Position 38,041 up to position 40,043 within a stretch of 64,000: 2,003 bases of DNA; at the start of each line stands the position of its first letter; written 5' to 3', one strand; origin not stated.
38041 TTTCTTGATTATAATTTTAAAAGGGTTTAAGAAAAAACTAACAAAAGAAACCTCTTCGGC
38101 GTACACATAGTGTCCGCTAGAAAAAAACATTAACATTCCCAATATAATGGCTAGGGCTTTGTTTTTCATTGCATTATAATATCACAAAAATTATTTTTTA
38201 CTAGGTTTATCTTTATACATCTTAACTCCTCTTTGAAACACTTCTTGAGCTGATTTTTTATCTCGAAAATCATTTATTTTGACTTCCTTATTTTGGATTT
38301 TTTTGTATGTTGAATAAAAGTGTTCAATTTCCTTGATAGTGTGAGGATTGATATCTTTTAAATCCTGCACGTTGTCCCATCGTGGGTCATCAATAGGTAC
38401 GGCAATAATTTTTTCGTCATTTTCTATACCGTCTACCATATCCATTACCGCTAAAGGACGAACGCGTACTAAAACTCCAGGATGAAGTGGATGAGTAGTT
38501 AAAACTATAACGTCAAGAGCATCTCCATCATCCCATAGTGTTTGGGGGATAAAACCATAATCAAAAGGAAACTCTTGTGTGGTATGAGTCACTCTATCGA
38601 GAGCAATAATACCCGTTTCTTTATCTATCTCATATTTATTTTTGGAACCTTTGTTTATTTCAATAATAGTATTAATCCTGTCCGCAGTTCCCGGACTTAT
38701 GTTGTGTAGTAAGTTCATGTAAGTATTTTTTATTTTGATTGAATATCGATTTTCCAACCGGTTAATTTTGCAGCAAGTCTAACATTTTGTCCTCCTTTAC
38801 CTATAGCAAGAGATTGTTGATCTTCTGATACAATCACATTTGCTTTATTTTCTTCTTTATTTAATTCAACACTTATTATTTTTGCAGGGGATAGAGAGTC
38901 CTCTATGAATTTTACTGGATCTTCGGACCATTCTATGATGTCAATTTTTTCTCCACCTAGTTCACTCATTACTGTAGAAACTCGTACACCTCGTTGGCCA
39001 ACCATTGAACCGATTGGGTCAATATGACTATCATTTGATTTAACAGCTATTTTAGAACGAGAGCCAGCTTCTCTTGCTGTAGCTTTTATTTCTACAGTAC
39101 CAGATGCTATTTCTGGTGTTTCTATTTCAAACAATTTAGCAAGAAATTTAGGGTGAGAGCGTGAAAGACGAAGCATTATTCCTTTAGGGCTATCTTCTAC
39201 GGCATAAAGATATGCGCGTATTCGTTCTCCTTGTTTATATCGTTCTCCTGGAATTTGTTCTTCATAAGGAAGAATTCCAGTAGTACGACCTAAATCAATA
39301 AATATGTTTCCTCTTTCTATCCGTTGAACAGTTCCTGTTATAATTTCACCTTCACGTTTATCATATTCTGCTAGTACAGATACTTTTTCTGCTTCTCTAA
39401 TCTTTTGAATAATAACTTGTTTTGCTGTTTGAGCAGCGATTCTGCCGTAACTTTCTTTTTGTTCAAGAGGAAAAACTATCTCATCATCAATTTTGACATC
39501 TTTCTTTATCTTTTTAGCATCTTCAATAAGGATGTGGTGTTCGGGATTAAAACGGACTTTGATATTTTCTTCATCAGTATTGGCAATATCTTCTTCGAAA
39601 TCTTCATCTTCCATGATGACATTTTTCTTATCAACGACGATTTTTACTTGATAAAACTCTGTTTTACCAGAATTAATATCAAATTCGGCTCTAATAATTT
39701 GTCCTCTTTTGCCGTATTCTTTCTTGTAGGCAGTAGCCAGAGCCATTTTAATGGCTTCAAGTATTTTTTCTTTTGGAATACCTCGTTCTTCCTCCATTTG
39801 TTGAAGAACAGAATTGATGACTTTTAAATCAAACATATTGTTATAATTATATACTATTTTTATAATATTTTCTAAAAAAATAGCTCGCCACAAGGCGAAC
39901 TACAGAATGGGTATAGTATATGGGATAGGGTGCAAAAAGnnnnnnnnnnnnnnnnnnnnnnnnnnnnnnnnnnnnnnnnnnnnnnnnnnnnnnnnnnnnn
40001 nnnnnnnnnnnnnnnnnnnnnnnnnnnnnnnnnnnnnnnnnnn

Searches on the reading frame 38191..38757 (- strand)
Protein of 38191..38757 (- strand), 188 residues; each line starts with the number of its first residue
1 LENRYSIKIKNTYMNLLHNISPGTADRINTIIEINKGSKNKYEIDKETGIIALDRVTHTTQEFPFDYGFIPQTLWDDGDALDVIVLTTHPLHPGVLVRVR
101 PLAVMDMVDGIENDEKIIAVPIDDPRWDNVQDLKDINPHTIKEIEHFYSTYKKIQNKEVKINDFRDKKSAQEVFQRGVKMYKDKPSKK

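Call 16: search_protein_families(library=ncbifam, proteins=[window:38191-38757:-], max_evalue=0.0001)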
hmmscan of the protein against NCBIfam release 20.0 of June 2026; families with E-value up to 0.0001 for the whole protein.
window:38191-38757:- (188 aa): 3 families
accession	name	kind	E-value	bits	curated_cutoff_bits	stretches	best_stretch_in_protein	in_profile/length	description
NF002317.0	PRK01250.1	equivalog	1.2e-47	162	200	1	24-183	12-175/176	inorganic diphosphatase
NF002578.0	PRK02230.1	equivalog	9.4e-43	145.8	246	1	27-183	5-162/185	inorganic pyrophosphatase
NF001886.0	PRK00642.1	equivalog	5e-33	114.4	247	2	77-184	93-204/208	inorganic pyrophosphatase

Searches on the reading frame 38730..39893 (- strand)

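Call 16: search_protein_families(library=ncbifam, proteins=[window:38730-39893:-], max_evalue=0.0001)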
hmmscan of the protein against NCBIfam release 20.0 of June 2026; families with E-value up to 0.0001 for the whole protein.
window:38730-39893:- (387 aa): 5 families
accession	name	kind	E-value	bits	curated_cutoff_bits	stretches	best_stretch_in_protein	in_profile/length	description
TIGR01953.1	NusA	equivalog_domain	2.6e-114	381.8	253.4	1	27-386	3-337/340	transcription termination factor NusA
NF006645.0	PRK09202.4-5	equivalog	6.5e-64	216.5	532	1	21-386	14-369/540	transcription termination/antitermination protein NusA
NF006642.0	PRK09202.4-1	equivalog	9.4e-33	113.5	687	1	78-384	64-372/614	transcription termination/antitermination protein NusA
TIGR01952.1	nusA_arch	equivalog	1.6e-13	51.2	74.35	1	294-385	44-136/141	NusA-like transcription termination signal-binding factor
NF006261.0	PRK08406.1-5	equivalog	9.9e-11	41.5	231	0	294-343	43-91/173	transcription elongation factor NusA-like protein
